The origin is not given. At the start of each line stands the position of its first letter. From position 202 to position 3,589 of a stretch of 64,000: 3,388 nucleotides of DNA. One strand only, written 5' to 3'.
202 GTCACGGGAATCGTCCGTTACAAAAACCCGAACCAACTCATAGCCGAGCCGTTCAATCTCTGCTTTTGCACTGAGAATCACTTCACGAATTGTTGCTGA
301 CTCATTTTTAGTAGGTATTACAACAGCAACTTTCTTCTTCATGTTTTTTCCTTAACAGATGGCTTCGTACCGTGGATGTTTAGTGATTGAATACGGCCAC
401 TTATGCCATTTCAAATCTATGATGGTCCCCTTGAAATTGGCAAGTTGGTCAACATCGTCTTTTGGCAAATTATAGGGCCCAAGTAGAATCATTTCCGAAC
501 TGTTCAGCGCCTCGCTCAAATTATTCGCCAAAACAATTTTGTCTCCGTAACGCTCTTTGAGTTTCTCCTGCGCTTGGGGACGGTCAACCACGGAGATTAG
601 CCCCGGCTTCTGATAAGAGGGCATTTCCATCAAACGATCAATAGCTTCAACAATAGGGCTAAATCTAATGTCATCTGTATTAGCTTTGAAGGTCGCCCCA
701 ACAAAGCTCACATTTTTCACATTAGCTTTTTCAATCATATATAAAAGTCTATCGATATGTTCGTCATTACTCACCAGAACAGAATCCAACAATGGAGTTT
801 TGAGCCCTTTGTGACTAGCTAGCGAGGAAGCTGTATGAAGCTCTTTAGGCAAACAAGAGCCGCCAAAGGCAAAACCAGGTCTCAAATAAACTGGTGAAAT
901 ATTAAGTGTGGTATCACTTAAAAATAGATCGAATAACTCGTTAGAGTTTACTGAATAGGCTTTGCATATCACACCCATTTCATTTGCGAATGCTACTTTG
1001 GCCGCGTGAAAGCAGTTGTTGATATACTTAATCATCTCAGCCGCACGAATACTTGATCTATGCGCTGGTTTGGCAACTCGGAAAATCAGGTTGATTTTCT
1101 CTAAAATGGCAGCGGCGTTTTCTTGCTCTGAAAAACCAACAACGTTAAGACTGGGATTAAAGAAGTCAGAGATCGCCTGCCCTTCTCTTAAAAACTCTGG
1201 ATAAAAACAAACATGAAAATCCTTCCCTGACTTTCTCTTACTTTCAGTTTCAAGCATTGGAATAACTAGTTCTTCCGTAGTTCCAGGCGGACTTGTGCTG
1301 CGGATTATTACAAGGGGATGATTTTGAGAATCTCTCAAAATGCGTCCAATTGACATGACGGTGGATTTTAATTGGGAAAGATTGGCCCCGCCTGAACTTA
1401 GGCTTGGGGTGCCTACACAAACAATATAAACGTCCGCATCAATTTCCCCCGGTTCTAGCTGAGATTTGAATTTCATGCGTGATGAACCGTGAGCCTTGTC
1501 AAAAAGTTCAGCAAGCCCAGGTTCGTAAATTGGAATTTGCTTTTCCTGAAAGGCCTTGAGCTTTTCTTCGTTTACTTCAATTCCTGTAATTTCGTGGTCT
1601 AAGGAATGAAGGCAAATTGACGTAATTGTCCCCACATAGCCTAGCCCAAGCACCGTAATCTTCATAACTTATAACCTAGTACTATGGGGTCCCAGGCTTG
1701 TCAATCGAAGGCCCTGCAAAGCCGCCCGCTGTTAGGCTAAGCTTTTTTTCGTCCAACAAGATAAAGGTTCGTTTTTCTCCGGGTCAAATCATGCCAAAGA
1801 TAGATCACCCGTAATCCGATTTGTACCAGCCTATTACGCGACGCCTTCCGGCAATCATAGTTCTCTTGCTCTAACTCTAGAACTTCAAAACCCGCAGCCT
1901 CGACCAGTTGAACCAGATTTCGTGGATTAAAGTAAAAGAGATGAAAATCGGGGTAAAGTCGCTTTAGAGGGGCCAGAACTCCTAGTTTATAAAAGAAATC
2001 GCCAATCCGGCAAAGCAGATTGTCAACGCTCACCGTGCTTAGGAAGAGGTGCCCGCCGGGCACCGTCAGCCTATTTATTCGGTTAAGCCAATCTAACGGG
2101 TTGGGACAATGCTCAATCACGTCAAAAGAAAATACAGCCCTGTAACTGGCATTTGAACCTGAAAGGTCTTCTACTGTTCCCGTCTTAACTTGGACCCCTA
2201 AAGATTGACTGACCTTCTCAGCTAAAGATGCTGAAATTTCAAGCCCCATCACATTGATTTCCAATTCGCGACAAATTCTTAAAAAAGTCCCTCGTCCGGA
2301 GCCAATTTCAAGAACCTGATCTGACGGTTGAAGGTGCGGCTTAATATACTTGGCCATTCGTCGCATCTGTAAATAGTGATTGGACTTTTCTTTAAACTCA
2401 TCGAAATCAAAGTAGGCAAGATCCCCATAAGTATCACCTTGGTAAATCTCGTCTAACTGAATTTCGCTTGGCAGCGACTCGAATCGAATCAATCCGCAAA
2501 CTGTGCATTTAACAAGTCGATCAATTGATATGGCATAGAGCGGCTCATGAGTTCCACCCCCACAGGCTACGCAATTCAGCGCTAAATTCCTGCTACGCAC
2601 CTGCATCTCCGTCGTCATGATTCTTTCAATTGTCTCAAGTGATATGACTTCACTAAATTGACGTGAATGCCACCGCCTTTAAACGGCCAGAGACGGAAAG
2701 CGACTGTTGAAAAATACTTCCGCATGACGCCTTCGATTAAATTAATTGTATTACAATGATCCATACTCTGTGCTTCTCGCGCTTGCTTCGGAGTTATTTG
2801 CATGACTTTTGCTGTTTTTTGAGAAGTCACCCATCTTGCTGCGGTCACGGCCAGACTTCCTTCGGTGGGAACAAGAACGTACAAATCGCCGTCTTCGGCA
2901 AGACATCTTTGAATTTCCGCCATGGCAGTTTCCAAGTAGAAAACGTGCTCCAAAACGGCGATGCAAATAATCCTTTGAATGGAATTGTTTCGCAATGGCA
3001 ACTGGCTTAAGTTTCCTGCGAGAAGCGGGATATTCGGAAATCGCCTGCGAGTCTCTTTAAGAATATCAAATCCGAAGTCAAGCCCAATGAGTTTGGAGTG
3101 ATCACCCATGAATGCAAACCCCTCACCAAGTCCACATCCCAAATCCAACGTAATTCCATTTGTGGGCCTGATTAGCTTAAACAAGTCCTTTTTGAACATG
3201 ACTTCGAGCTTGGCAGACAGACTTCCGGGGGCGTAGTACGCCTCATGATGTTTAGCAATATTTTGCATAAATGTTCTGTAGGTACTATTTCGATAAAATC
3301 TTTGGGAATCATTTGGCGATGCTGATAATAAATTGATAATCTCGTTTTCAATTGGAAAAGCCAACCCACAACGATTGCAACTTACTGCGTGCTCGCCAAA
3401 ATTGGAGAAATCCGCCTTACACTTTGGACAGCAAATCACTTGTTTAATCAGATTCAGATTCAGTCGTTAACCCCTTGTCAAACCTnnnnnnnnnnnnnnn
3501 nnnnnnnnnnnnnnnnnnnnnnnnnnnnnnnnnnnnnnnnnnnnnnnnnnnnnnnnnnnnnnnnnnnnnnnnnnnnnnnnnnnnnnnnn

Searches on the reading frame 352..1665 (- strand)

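Call 70: search_protein_families(library=pfam, proteins=[window:352-1665:-], max_evalue=0.0001)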
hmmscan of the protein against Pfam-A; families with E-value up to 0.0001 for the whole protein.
window:352-1665:- (437 aa): 3 families
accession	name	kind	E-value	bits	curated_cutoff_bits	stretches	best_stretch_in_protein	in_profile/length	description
PF03721.20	UDPG_MGDP_dh_N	-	1.5e-49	168.6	27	1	1-189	1-185/187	UDP-glucose/GDP-mannose dehydrogenase family, NAD binding domain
PF00984.24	UDPG_MGDP_dh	-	3.7e-24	85.1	25.4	1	207-301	1-93/94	UDP-glucose/GDP-mannose dehydrogenase family, central domain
PF03720.21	UDPG_MGDP_dh_C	-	7.3e-10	39.6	30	1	322-395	3-70/103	UDP-glucose/GDP-mannose dehydrogenase family, UDP binding domain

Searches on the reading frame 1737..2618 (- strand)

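Call 70: search_protein_families(library=pfam, proteins=[window:1737-2618:-], max_evalue=0.0001)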
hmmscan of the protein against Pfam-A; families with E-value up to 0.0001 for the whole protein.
window:1737-2618:- (293 aa): 6 families
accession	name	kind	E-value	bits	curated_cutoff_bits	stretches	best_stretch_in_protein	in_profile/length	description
PF13489.12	Methyltransf_23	-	3.8e-22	79.2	27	1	87-248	8-163/164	Methyltransferase domain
PF08241.18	Methyltransf_11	-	1.7e-12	48.2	21.2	1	103-193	1-95/95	Methyltransferase domain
PF08242.18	Methyltransf_12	-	1.1e-10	42.6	30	1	103-191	1-98/98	Methyltransferase domain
PF13649.12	Methyltransf_25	-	1.6e-10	42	27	1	102-189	1-97/97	Methyltransferase domain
PF13847.12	Methyltransf_31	-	4.1e-07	30.2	27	1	99-198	4-115/145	Methyltransferase domain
PF02353.26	CMAS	-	1.6e-06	28.1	27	1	89-197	53-168/273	Mycolic acid cyclopropane synthetase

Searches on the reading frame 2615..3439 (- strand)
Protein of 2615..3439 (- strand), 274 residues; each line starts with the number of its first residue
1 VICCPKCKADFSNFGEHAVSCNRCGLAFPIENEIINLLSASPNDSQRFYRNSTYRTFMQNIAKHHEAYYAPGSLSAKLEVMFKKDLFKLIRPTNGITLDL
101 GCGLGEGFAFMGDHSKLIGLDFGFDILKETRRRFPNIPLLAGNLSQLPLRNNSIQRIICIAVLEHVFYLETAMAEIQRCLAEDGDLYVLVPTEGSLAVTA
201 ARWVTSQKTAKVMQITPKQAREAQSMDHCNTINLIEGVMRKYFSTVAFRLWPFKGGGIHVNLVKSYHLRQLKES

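Call 70: search_protein_families(library=pfam, proteins=[window:2615-3439:-], max_evalue=0.0001)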
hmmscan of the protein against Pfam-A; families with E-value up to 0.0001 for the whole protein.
window:2615-3439:- (274 aa): 5 families
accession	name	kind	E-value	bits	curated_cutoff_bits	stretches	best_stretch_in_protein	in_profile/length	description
PF08241.18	Methyltransf_11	-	1.5e-13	51.6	21.2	1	98-187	1-94/95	Methyltransferase domain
PF13649.12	Methyltransf_25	-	2.9e-11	44.3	27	1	98-184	2-97/97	Methyltransferase domain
PF13489.12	Methyltransf_23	-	1.3e-07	31.9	27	1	89-210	19-138/164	Methyltransferase domain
PF08242.18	Methyltransf_12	-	9.7e-07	29.9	30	1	98-186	1-98/98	Methyltransferase domain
PF13847.12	Methyltransf_31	-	1.5e-06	28.4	27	1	97-192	7-113/145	Methyltransferase domain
